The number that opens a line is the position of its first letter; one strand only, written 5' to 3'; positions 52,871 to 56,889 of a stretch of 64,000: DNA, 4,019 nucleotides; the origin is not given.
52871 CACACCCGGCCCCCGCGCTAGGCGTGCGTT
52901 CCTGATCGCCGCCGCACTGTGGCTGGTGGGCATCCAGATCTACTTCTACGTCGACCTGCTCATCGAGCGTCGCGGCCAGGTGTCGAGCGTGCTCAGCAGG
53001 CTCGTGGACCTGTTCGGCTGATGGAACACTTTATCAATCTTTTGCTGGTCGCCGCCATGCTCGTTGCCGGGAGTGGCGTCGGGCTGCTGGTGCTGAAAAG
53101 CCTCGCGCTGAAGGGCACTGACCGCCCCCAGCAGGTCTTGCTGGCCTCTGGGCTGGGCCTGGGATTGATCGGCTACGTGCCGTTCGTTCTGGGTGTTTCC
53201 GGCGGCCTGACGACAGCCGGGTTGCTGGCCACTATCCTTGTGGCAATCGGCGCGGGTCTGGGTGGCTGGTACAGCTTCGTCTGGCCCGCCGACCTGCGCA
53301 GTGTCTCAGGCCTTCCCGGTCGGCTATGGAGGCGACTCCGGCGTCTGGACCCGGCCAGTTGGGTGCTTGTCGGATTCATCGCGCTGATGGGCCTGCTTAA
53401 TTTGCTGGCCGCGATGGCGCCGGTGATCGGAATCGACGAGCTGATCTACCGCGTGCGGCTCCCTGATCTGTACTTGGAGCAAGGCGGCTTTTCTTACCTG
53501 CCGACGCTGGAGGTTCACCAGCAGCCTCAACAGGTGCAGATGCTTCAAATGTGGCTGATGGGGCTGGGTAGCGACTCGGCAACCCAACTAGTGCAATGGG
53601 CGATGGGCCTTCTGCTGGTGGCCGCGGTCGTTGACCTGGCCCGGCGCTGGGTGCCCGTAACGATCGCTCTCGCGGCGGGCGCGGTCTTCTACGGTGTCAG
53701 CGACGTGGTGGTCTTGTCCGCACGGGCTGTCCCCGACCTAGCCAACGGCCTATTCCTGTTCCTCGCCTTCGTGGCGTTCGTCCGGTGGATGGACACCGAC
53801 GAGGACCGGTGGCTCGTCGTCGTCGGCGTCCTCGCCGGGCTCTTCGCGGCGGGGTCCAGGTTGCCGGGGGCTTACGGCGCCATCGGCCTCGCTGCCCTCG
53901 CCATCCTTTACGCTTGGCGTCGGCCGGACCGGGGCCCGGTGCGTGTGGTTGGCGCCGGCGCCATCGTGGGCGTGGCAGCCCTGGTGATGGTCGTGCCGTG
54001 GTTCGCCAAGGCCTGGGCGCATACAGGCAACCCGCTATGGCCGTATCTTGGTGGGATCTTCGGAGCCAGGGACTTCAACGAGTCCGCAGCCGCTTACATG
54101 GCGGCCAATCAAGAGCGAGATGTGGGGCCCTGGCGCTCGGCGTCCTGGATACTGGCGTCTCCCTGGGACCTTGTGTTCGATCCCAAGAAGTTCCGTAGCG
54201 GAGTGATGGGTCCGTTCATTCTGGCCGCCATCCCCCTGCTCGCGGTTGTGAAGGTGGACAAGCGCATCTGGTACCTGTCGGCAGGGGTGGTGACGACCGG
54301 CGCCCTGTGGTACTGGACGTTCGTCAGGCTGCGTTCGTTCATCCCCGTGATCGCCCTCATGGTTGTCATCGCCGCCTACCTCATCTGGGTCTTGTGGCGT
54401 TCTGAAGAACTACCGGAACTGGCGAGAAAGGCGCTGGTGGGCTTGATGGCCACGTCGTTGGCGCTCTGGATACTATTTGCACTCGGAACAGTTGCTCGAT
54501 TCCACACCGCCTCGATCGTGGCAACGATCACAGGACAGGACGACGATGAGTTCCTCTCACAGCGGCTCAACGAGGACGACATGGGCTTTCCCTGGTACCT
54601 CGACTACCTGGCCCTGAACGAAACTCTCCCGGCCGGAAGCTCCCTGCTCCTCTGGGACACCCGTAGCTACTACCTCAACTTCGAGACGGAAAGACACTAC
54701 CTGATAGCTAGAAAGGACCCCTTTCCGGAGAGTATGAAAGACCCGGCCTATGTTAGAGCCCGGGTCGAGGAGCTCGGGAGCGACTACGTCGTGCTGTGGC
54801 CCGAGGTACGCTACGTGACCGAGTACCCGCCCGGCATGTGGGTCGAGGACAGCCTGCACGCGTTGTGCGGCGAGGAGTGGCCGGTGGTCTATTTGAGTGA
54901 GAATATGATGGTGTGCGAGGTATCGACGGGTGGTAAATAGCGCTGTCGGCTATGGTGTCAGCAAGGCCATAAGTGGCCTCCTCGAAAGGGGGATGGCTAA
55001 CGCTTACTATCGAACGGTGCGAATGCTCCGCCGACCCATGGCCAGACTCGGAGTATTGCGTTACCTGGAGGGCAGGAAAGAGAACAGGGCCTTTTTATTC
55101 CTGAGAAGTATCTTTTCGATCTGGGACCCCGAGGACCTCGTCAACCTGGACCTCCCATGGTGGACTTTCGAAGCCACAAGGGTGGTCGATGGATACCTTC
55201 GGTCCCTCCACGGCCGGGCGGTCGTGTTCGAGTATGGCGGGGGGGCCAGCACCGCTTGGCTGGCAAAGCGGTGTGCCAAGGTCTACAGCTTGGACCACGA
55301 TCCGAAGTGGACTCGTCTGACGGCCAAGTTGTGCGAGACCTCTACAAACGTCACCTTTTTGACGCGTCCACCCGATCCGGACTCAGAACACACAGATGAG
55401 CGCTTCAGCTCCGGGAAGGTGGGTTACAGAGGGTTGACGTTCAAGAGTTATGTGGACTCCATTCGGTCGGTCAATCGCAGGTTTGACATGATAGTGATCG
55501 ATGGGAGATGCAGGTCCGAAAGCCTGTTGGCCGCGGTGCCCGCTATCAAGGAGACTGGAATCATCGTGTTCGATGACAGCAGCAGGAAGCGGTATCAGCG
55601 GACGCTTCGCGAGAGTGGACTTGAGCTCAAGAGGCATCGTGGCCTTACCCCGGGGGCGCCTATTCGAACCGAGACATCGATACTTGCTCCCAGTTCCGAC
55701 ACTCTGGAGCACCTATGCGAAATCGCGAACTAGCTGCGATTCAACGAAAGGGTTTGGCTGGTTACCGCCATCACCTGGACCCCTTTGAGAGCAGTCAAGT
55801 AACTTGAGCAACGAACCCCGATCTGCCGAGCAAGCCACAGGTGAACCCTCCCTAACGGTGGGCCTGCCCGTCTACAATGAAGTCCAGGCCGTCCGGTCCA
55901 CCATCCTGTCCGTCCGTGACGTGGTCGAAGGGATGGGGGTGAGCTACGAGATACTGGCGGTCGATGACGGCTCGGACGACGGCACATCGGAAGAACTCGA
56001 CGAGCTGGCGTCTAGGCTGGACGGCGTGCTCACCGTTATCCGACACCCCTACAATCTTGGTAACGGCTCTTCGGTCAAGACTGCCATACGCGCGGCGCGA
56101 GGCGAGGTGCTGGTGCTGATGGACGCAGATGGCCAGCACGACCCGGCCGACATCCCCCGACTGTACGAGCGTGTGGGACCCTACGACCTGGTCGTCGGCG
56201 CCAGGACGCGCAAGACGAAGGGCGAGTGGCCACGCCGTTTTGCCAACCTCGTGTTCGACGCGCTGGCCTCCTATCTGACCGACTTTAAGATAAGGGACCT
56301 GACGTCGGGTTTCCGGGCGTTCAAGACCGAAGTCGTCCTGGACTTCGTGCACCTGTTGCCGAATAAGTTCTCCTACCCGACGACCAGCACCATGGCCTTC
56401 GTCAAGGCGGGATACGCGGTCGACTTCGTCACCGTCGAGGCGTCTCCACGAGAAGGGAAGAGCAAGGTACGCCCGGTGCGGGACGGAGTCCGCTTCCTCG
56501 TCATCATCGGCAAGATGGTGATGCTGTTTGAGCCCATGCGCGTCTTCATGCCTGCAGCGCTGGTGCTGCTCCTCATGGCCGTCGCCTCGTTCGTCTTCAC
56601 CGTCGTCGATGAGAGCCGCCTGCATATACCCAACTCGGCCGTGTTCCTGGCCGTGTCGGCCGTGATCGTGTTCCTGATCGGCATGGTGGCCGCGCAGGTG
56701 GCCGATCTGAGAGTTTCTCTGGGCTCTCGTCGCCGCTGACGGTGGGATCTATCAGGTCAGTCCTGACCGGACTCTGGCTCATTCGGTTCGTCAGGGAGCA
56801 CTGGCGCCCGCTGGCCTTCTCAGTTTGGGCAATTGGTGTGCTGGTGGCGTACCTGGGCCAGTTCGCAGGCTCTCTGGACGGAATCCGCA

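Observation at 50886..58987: Triplicated two-gene module: small single-TM protein + GT-C-like membrane glycosyltransferase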

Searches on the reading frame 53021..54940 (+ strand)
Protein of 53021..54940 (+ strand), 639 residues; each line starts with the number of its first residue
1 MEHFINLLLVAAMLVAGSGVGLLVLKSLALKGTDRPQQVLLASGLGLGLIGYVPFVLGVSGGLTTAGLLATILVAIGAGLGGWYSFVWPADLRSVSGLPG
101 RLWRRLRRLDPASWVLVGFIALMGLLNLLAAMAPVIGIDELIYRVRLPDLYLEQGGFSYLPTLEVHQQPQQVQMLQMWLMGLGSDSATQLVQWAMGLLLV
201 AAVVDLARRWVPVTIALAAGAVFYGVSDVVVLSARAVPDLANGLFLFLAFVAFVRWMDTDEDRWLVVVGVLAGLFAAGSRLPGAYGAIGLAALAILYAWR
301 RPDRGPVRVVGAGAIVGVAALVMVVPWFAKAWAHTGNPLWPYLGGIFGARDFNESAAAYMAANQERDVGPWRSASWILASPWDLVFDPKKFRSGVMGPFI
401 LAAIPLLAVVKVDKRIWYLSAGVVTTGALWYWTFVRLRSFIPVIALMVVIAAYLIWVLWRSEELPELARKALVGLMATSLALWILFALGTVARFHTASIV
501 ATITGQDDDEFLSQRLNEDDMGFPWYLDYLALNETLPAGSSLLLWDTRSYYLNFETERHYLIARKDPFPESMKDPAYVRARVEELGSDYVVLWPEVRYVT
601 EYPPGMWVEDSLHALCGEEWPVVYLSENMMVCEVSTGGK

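Call 7: search_protein_families(library=pfam, proteins=[window:53021-54940:+], max_evalue=0.1)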
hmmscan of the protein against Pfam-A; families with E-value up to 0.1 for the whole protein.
window:53021-54940:+ (639 aa): 1 family
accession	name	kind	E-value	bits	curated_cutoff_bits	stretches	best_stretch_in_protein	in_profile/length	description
PF13231.12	PMT_2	-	6.8e-06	26.8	26.1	1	179-327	16-157/160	Dolichyl-phosphate-mannose-protein mannosyltransferase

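Call 8: search_protein_families(library=ncbifam, proteins=[window:53021-54940:+], max_evalue=0.1)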
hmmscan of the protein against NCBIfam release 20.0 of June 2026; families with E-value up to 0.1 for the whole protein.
window:53021-54940:+ (639 aa): 0 families

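Call 76: find_homologous_proteins(query=window:53021-54940:+, max_evalue=1e-20)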
Query window:53021-54940:+ (639 aa): 19 proteins with E <= 1e-20 among 8000 candidates.
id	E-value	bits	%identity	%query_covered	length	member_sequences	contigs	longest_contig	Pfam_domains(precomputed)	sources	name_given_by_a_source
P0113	0.0e+0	1419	100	100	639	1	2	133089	PF13231.13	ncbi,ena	-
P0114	0.0e+0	1161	81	99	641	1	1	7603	PF13231.13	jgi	jgi:hypothetical protein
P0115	0.0e+0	1158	81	100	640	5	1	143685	-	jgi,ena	-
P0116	0.0e+0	1074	76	99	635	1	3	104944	-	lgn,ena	-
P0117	0.0e+0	1030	75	94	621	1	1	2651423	-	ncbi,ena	-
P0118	4.0e-192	658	50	100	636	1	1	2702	PF13231.13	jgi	jgi:hypothetical protein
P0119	8.5e-185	634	48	99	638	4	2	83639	PF13231.13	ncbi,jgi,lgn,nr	ncbi:MAG: hypothetical protein FJ312_03890 [SAR202 cluster bacterium]|nr:hypothetical protein [SAR20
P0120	1.2e-184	634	48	99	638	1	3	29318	PF13231.13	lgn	-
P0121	7.4e-183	628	46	99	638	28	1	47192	-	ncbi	ncbi:MAG: glycosyltransferase family 39 protein [Dehalococcoidia bacterium]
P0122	9.3e-183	627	47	99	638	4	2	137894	-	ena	-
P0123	1.2e-181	624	46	99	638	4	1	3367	-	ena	-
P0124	9.9e-180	617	47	99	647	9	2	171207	-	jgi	-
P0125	1.6e-176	607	48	99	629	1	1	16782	-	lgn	-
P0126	4.1e-174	599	48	100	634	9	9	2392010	-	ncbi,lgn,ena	-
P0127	5.6e-174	598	45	99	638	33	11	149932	PF13231.13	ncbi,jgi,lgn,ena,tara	tara:strand:- start:13103 stop:15019 length:1917 start_codon:yes stop_codon:yes gene_type:complete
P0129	1.6e-170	587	44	99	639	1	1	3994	PF13231.13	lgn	-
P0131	2.1e-119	418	51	61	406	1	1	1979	PF13231.13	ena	-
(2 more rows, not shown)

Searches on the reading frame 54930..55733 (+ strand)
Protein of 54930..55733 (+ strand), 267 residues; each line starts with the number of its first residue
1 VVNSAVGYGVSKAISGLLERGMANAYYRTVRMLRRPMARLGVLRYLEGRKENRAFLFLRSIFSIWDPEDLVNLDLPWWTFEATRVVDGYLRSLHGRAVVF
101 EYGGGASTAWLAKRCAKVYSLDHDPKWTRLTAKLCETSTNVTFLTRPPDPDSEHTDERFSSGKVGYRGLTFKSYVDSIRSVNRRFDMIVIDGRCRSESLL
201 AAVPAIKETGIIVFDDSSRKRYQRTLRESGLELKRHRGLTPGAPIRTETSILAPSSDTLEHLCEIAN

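Call 7: search_protein_families(library=pfam, proteins=[window:54930-55733:+], max_evalue=0.1)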
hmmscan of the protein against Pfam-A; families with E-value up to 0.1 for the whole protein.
window:54930-55733:+ (267 aa): 1 family
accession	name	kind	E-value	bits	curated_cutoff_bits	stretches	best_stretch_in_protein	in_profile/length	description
PF13578.12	Methyltransf_24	-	2e-06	29.1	26.3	1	101-216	2-104/105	Methyltransferase domain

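Call 8: search_protein_families(library=ncbifam, proteins=[window:54930-55733:+], max_evalue=0.1)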
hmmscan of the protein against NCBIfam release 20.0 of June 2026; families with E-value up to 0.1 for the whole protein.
window:54930-55733:+ (267 aa): 1 family
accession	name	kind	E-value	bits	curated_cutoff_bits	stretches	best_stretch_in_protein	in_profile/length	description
NF000499.2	Erm23S_rRNA_broad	equivalog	0.017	14.5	212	1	103-143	33-73/244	23S ribosomal RNA methyltransferase Erm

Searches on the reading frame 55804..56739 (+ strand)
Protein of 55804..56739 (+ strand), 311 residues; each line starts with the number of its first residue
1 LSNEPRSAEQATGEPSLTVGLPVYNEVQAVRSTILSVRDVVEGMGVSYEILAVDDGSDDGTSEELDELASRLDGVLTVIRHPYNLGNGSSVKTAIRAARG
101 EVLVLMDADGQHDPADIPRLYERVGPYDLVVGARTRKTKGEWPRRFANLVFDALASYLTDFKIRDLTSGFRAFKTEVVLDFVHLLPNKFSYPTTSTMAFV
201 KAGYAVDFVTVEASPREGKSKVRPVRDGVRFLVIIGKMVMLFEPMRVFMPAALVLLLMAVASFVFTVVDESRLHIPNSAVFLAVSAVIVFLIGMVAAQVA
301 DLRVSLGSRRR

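Call 7: search_protein_families(library=pfam, proteins=[window:55804-56739:+], max_evalue=0.1)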
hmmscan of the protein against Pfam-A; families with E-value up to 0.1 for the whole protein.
window:55804-56739:+ (311 aa): 5 families
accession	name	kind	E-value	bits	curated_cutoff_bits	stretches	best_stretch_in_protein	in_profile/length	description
PF00535.33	Glycos_transf_2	-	1.7e-29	103.4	23.3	1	19-178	2-164/168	Glycosyl transferase family 2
PF13641.12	Glyco_tranf_2_3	-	4.1e-07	30.7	27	1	18-120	4-107/230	Glycosyltransferase like family 2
PF14351.11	DUF4401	-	0.0079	16.1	30.4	1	212-297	156-239/307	Domain of unknown function (DUF4401)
PF12804.13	NTP_transf_3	-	0.022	15.4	27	1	73-167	58-154/160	MobA-like NTP transferase domain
PF16441.10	DUF5038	-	0.04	14.3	25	1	147-199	16-71/144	Domain of unknown function (DUF5038)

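Call 8: search_protein_families(library=ncbifam, proteins=[window:55804-56739:+], max_evalue=0.1)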
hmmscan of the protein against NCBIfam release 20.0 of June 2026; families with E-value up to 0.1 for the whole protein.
window:55804-56739:+ (311 aa): 22 families
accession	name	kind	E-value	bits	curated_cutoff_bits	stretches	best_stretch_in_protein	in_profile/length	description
TIGR04182.1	glyco_TIGR04182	equivalog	5e-23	81.9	325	1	18-296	3-279/293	S-layer glycoprotein N-glycosyltransferase AglJ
NF047588.1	GlcsyltransPgfSStrep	equivalog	1.1e-22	80.6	500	1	17-290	3-272/308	glycosyltransferase PgfS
NF007986.1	PRK10714.1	equivalog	6.8e-19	68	529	1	18-222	9-210/316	undecaprenyl-phosphate 4-deoxy-4-formamido-L-arabinose transferase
NF041391.1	DPhHxTase_Halo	equivalog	1.7e-18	66.4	375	1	23-235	3-205/213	dolichyl-phosphate hexose transferase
NF058614.1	PPMAGASynPpgS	equivalog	1.4e-17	63.8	370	1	21-206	6-189/226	polyprenyl-phospho-N-acetylgalactosaminyl synthase PpgS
TIGR03937.1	PgaC_IcaA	equivalog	5.9e-14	51.8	422.3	1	7-112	37-138/407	poly-beta-1,6-N-acetyl-D-glucosamine synthase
NF041875.1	EPS_EpsD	equivalog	3.7e-09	36.4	370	1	19-114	3-94/325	exopolysaccharide biosynthesis glycosyltransferase EpsD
TIGR03965.1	mycofact_glyco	equivalog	9.7e-09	34.6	280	1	8-111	68-166/467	mycofactocin biosynthesis glycosyltransferase MftF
NF010496.0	PRK13915.1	equivalog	2.4e-08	33.4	262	1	12-111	28-128/307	glucosyl-3-phosphoglycerate synthase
NF047683.1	TeichurnBiosyTuaG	equivalog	8.3e-07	28.9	400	1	14-115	5-102/252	teichuronic acid biosynthesis protein TuaG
TIGR04283.1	glyco_like_mftF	equivalog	2.8e-06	27.1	182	1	18-112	2-85/221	TIGR04283 family arsenosugar biosynthesis glycosyltransferase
NF007482.0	PRK10073.1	equivalog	1e-05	24.7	423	1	14-120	5-106/334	glycosyltransferase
TIGR03469.1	HpnB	hypoth_equivalog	2.2e-05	23.7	379.25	1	10-125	39-161/386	hopene-associated glycosyltransferase HpnB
NF038302.1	EPS_HpsE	equivalog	7.5e-05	21.8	300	1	17-115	3-102/307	hormogonium polysaccharide biosynthesis glycosyltransferase HpsE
TIGR04242.1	nodulat_NodC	equivalog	0.00022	20.3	550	1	8-124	41-156/395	chitooligosaccharide synthase NodC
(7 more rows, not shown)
